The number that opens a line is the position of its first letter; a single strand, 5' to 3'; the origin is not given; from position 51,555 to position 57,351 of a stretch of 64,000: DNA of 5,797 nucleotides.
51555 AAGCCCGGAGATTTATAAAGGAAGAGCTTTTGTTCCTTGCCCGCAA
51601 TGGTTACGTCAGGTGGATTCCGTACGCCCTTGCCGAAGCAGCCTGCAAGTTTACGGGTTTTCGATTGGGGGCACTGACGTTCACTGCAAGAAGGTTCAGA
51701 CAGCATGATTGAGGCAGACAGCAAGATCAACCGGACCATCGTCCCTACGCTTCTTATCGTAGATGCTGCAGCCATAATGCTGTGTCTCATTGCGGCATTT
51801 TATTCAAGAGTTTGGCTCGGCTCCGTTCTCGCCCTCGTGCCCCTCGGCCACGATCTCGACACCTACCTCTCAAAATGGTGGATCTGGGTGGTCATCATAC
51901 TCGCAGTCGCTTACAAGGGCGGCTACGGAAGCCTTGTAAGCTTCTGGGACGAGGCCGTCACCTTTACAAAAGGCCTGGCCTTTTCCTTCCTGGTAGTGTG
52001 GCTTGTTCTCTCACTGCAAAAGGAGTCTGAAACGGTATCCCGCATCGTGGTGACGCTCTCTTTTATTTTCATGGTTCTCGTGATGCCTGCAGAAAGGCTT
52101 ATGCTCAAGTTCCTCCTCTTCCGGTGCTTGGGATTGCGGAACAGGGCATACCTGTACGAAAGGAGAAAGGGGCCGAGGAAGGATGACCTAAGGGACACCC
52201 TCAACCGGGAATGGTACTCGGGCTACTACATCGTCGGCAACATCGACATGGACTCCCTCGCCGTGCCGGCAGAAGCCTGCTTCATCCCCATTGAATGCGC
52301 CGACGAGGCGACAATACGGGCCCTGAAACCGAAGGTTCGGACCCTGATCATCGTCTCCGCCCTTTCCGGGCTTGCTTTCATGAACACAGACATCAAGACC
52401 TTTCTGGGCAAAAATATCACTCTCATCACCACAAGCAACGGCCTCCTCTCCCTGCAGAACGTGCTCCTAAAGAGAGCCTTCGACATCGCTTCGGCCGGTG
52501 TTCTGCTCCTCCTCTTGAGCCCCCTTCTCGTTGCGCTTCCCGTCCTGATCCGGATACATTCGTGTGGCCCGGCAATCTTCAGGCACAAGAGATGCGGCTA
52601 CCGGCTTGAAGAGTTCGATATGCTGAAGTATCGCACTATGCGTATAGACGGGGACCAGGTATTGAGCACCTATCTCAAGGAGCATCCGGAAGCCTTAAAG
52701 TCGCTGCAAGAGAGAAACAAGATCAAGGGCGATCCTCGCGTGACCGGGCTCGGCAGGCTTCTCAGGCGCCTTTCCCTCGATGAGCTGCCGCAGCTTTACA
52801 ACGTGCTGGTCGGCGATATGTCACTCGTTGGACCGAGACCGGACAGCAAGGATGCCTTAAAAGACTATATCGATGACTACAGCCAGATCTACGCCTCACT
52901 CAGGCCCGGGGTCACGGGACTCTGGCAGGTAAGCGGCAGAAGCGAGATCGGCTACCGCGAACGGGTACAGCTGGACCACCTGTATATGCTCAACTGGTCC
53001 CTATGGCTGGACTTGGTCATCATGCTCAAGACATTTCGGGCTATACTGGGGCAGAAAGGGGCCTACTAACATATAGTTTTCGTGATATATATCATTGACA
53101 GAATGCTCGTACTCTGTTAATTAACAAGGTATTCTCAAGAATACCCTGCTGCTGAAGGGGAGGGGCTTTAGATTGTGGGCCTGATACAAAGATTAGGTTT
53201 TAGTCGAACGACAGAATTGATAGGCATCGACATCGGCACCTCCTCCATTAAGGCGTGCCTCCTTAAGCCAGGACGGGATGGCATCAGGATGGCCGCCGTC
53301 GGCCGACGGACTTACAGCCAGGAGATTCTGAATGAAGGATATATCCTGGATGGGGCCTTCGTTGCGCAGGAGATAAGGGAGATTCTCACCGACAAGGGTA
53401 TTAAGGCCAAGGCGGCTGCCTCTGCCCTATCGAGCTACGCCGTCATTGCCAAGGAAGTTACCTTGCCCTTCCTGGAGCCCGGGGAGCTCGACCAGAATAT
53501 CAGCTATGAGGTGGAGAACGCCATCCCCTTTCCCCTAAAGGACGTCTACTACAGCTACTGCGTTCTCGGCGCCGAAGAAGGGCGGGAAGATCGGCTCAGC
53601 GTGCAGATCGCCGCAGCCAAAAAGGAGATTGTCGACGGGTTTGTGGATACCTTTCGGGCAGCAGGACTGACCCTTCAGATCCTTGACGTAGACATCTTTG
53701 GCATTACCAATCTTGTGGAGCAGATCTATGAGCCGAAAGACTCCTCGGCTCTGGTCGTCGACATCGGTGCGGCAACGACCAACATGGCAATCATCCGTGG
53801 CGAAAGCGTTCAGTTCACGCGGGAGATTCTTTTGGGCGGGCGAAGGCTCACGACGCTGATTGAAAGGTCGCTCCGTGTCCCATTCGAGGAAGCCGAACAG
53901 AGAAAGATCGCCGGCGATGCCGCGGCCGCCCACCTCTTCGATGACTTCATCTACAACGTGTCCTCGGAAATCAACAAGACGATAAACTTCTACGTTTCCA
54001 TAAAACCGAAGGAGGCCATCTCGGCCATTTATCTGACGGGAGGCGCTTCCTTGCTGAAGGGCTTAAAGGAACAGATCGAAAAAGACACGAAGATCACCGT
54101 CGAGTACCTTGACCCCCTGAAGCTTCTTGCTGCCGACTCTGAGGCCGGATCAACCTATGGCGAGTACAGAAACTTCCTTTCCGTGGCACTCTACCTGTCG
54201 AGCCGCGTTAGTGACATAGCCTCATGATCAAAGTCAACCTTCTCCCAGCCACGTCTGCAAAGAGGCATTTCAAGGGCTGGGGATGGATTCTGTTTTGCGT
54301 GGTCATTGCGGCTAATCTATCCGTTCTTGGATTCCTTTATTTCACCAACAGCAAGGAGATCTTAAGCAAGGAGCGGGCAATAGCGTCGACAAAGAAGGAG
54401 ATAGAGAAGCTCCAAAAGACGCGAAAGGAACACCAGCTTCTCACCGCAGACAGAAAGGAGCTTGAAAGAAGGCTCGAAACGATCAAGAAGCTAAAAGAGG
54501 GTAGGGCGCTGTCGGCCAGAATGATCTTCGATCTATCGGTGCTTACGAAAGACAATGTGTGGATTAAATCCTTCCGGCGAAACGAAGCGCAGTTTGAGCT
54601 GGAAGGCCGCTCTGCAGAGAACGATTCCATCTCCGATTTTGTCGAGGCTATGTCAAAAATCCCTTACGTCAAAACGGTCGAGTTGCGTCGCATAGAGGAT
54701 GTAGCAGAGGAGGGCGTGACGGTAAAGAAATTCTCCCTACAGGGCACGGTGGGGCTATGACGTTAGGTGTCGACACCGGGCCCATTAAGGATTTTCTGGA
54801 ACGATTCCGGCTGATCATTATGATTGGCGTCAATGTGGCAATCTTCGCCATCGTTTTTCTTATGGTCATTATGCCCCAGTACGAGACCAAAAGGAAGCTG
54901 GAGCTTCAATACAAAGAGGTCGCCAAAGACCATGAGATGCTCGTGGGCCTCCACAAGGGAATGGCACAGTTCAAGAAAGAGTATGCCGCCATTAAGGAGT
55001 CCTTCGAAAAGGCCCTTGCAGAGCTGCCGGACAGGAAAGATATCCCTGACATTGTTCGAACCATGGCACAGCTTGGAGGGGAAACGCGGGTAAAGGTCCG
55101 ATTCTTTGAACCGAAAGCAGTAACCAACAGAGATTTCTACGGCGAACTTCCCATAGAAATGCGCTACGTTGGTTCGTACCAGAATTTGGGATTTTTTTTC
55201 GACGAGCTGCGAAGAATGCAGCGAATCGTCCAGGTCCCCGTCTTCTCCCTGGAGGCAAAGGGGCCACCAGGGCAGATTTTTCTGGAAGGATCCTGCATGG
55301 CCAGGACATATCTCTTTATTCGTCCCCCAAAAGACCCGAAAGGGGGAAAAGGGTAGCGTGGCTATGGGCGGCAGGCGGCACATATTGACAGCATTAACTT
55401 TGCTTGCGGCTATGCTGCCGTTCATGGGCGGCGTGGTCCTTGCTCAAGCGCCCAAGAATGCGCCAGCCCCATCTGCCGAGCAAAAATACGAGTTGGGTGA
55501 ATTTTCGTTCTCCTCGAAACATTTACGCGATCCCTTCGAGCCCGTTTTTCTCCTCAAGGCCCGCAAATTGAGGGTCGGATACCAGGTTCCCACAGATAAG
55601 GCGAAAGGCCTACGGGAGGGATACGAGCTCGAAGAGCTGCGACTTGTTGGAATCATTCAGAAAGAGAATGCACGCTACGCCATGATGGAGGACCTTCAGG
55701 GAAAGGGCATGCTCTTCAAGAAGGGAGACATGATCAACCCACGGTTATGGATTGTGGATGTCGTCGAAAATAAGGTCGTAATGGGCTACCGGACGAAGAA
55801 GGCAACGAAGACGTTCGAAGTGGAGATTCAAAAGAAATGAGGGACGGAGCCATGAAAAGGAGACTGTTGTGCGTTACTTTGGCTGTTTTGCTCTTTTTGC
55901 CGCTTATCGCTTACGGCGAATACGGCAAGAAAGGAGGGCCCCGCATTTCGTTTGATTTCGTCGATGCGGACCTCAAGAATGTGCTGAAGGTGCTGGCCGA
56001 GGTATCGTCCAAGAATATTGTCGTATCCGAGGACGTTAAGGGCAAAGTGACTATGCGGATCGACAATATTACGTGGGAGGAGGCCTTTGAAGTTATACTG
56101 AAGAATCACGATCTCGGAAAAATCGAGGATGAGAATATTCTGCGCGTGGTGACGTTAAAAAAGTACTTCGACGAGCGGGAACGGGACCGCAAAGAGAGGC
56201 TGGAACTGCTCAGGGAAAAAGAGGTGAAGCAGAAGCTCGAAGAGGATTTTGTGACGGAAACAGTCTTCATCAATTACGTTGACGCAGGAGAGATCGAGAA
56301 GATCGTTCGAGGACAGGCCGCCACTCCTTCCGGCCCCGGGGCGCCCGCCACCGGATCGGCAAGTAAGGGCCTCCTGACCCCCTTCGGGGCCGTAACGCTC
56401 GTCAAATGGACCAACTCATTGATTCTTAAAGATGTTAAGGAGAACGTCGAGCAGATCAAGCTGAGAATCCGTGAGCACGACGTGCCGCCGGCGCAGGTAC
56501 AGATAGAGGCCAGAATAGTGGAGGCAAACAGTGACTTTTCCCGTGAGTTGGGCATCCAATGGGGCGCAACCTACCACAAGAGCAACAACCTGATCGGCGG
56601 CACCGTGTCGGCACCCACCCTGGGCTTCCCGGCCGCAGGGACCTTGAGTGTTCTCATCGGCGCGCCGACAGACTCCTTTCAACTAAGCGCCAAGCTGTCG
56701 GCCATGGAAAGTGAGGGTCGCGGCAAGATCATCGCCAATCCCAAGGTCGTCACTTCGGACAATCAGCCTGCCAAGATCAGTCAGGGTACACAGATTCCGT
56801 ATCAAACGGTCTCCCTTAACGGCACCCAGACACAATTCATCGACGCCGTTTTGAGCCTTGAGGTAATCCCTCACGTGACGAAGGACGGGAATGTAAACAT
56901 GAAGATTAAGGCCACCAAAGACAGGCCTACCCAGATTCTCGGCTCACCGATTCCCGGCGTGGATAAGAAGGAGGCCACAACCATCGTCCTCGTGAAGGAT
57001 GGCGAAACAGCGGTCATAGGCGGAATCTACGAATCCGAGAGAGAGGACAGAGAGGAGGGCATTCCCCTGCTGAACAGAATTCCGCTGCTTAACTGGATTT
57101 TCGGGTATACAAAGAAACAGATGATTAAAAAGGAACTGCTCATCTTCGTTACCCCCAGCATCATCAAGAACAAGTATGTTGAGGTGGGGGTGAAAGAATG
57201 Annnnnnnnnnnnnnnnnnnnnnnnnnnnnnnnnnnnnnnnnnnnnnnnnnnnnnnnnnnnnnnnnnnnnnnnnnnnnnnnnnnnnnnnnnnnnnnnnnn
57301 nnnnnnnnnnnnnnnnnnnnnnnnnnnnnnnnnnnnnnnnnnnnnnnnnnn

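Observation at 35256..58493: Type IV pilus locus split by a 12.6-kb Wzm/Wzt glycan-assembly module: candidate dedicated pilus glycosylation system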

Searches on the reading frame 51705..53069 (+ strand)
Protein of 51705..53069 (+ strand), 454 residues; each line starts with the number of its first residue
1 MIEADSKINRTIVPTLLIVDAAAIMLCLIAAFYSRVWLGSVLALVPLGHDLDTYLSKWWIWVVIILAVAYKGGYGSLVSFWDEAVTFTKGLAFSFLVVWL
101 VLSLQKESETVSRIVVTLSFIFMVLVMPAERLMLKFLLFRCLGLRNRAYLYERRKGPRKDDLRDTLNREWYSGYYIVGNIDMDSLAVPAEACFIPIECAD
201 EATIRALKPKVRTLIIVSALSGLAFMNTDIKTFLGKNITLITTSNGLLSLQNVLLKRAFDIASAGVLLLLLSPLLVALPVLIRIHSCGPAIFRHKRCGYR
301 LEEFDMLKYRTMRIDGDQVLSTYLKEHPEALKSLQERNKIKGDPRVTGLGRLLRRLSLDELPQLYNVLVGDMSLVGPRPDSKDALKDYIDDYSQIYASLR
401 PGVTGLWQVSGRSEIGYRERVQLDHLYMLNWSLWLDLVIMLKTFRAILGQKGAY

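Call 4: search_protein_families(library=pfam, proteins=[window:51705-53069:+], max_evalue=0.01)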
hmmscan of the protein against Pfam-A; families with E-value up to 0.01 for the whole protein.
window:51705-53069:+ (454 aa): 1 family
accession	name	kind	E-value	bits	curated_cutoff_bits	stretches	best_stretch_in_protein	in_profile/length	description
PF02397.22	Bac_transf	-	1e-58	198.3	27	1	256-448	1-178/179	Bacterial sugar transferase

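Call 10: search_protein_families(library=ncbifam, proteins=[window:51705-53069:+], max_evalue=0.001)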
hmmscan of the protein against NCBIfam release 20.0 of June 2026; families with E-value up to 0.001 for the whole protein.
window:51705-53069:+ (454 aa): 10 families
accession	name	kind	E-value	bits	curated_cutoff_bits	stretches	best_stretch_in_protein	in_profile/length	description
TIGR03022.1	WbaP_sugtrans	subfamily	2.5e-98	330.3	403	2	208-454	213-456/456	undecaprenyl-phosphate galactose phosphotransferase WbaP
TIGR03025.1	EPS_sugtrans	subfamily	1.2e-88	298.3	295.55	1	19-454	2-445/445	exopolysaccharide biosynthesis polyprenyl glycosylphosphotransferase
TIGR03023.1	WcaJ_sugtrans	equivalog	1.1e-70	239.2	410.75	2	205-454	214-453/453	undecaprenyl-phosphate glucose phosphotransferase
NF052601.1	undeca_RfbP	equivalog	1.6e-62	211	330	1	248-453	37-243/244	undecaprenyl-phosphate galactose phosphotransferase family protein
NF011751.0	PRK15204.1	equivalog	9.6e-60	202.5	907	1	208-454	232-476/476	undecaprenyl-phosphate galactose phosphotransferase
NF041877.1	EPS_EpsZ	equivalog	1.3e-49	169.1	800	1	253-453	263-458/459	exopolysaccharide biosynthesis polyisoprenyl-phosphate hexose-1-phosphate transferase EpsZ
TIGR03013.1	EpsB_2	subfamily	1.1e-42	146.7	393.35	1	251-453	250-442/443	TIGR03013 family XrtA/PEP-CTERM system glycosyltransferase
NF007518.0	PRK10124.1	equivalog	2.2e-37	128.9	684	1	192-453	208-463/464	undecaprenyl-phosphate glucose phosphotransferase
NF050817.1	PolSacchBiosHfsE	equivalog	3.1e-33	115.2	750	1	249-452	265-464/467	polysaccharide biosynthesis protein HfsE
NF045514.1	glycotran_HepC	equivalog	2.6e-22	79.2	140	1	253-379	114-211/220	heterocyst development glycosyltransferase HepC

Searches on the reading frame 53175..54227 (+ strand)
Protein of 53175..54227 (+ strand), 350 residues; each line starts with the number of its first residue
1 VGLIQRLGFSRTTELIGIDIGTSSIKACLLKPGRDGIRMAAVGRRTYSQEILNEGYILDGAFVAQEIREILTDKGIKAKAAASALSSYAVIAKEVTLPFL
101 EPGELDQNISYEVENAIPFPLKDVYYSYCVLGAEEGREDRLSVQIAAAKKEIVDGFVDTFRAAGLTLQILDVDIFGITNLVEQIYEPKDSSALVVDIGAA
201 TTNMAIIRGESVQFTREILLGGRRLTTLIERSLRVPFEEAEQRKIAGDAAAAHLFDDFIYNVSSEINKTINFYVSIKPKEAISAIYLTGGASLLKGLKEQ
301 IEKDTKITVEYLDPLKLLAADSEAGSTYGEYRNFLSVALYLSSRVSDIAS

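Call 4: search_protein_families(library=pfam, proteins=[window:53175-54227:+], max_evalue=0.01)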
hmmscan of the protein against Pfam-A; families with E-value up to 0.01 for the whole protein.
window:53175-54227:+ (350 aa): 5 families
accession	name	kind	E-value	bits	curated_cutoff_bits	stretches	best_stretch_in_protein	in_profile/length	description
PF11104.14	PilM_2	-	3.9e-57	194.2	27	1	17-320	1-313/340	Type IV pilus assembly protein PilM;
PF14450.12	FtsA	-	1.6e-14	54.8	31.8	1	194-314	2-112/127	Cell division protein FtsA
PF06723.19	MreB_Mbl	-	1.4e-08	34.5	27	2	190-236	145-191/327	MreB/Mbl protein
PF00022.25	Actin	-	1.5e-05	24.3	27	0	179-280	131-238/410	Actin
PF01869.26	BcrAD_BadFG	-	0.00029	20.9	31.5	0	16-172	1-64/271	BadF/BadG/BcrA/BcrD ATPase family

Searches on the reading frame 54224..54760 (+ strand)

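Call 4: search_protein_families(library=pfam, proteins=[window:54224-54760:+], max_evalue=0.01)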
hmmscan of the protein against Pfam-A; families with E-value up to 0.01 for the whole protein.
window:54224-54760:+ (178 aa): 3 families
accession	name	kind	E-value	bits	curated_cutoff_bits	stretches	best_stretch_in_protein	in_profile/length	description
PF05137.18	PilN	-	7.5e-13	48.8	22.8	1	103-174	5-76/78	Fimbrial assembly protein (PilN)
PF15188.11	CCDC-167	-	0.0021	18.7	27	1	43-90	3-50/84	Coiled-coil domain-containing protein 167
PF24073.1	DUF7365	-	0.0048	17.5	27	0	22-71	12-60/101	Coiled-coil region of unknown function (DUF7365)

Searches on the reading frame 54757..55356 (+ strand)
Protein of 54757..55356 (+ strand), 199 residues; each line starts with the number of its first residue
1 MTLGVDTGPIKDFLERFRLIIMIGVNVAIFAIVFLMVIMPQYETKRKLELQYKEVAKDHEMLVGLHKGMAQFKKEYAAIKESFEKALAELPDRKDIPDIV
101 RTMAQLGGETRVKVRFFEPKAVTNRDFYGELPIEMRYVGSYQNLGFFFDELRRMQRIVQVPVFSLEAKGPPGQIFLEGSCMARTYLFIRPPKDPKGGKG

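Call 4: search_protein_families(library=pfam, proteins=[window:54757-55356:+], max_evalue=0.01)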
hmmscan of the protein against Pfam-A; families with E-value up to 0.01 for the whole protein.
window:54757-55356:+ (199 aa): 1 family
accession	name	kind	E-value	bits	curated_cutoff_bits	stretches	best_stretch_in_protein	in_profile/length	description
PF04350.18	PilO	-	1.1e-27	97.4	22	1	52-188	8-144/145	Pilus assembly protein, PilO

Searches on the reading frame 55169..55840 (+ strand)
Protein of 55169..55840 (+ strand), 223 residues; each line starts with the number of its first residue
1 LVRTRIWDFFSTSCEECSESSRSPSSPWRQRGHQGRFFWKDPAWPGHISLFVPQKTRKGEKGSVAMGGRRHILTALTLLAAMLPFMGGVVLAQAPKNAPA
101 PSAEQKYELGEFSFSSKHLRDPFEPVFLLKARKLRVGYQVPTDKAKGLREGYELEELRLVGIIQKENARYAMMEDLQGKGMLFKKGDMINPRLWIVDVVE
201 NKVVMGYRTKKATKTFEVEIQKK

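Call 4: search_protein_families(library=pfam, proteins=[window:55169-55840:+], max_evalue=0.01)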
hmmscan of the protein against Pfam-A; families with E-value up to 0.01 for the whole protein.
window:55169-55840:+ (223 aa): 1 family
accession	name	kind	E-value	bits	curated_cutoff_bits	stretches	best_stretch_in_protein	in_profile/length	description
PF04351.19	PilP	-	6.6e-08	33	25.6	1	105-189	22-109/146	Pilus assembly protein, PilP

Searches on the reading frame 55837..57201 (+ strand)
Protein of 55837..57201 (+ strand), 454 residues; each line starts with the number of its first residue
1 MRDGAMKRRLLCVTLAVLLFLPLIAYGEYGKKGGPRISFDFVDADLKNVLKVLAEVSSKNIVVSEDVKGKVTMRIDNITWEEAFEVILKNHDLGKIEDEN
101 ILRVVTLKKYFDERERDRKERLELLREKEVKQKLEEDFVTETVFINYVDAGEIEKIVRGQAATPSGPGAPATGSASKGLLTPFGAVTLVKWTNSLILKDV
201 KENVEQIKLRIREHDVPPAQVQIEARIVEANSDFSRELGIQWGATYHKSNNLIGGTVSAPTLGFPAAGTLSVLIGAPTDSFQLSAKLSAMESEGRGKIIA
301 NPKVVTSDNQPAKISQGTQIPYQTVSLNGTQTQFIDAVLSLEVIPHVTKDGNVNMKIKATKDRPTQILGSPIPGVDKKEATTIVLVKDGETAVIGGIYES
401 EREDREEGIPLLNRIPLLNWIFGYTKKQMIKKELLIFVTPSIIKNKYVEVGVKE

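Call 5: search_protein_families(library=pfam, proteins=[window:55837-57201:+], max_evalue=0.01)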
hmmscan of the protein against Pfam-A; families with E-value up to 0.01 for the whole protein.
window:55837-57201:+ (454 aa): 4 families
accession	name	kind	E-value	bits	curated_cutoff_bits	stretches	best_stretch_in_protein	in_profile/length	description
PF00263.26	Secretin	-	2.1e-47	161.3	27.5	1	289-444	1-169/169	Bacterial type II and III secretion system protein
PF21305.2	type_II_gspD_N0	-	6.9e-09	35.9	27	1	40-104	2-71/71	GspD-like, N0 domain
PF07660.19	STN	-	1e-07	32.1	28.4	1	60-105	2-50/52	Secretin and TonB N terminus short domain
PF03958.22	Secretin_N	-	3.4e-05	24.4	28.2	1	140-220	1-69/69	Bacterial type II/III secretion system short domain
